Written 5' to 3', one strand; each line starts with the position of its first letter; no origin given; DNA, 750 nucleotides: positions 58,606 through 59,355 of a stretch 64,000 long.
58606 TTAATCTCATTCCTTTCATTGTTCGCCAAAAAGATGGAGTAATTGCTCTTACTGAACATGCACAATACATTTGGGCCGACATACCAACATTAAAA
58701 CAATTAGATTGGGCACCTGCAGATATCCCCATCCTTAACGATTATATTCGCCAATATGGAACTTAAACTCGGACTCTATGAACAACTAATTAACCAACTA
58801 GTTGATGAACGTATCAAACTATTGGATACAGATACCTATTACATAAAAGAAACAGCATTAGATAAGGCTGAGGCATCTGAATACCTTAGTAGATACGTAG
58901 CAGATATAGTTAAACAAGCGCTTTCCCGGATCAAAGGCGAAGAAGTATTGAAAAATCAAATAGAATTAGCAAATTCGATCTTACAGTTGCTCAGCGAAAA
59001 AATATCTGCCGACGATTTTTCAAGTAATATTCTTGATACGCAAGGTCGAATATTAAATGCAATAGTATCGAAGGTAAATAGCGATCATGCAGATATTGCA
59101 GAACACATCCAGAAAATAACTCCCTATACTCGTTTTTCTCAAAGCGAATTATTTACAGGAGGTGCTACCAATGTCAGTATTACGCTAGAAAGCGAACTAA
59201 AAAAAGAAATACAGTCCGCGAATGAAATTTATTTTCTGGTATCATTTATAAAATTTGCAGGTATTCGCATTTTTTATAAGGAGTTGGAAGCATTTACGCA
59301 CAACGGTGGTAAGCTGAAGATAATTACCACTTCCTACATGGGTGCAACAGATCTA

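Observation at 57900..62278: AT-rich islet encoding a NUDIX hydrolase translationally coupled to a PLD-nuclease/SF2-helicase/DUF3427 giant protein: candidate undescribed defence module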

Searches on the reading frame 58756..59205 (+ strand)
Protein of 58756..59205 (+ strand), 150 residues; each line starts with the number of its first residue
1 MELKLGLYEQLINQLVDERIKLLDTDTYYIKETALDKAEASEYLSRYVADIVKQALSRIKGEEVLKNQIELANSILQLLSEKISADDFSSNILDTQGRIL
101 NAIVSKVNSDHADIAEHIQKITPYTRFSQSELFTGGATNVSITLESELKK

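Call 34: search_protein_families(library=pfam, proteins=[window:58756-59205:+], max_evalue=5)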
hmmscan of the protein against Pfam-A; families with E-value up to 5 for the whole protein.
window:58756-59205:+ (150 aa): 2 families
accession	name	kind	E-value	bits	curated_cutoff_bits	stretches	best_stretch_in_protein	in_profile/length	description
PF06098.16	Radial_spoke_3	-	0.0036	17.2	26.4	1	19-113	132-225/229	Radial spoke protein 3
PF01145.31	Band_7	-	0.0075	16.8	23.6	1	30-85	77-132/176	SPFH domain / Band 7 family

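Call 35: search_protein_families(library=phrogs, proteins=[window:58756-59205:+], max_evalue=1)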
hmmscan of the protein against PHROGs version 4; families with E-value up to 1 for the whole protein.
window:58756-59205:+ (150 aa): 3 families
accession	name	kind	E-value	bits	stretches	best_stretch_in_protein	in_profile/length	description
phrog_34034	-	unknown function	0.0071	17.6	1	43-108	9-75/126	-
phrog_5990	-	unknown function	0.031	14.4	1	11-80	141-213/427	-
phrog_460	-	connector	0.14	11.8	1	10-38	30-58/385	head closure Hc2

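Call 74: search_solved_structures(query=window:58756-59190:+, max_evalue=10)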
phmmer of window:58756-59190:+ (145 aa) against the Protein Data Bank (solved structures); distinct sequences matched with E-value up to 10: 7.
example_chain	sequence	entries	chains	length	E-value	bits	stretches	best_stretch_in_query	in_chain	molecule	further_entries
26vk_A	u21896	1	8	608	0.32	14.7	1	74-118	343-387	Dihydroxyacetone kinase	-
9ojz_I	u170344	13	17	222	0.4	14.3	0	60-128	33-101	Synaptosomal-associated protein 25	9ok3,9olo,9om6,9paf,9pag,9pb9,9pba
3j97_M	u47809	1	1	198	0.62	13.7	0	61-119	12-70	Synaptosomal-associated protein 25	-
3j96_M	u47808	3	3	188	0.81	13.3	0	87-122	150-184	Synaptosomal-associated protein 25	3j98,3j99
6mdm_H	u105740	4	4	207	1.9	12.2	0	87-122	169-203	Synaptosomal-associated protein 25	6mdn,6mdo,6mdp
3g67_A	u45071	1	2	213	1.9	12.1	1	49-109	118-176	Methyl-accepting chemotaxis protein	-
7udj_H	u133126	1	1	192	7.8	10.2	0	19-80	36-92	De novo designed helical repeat protein RPB_PEW3_R4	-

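Call 75: search_protein_families(library=padloc, proteins=[window:58756-59190:+], max_evalue=0.01)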
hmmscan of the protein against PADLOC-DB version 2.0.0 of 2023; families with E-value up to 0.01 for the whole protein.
window:58756-59190:+ (145 aa): 0 families
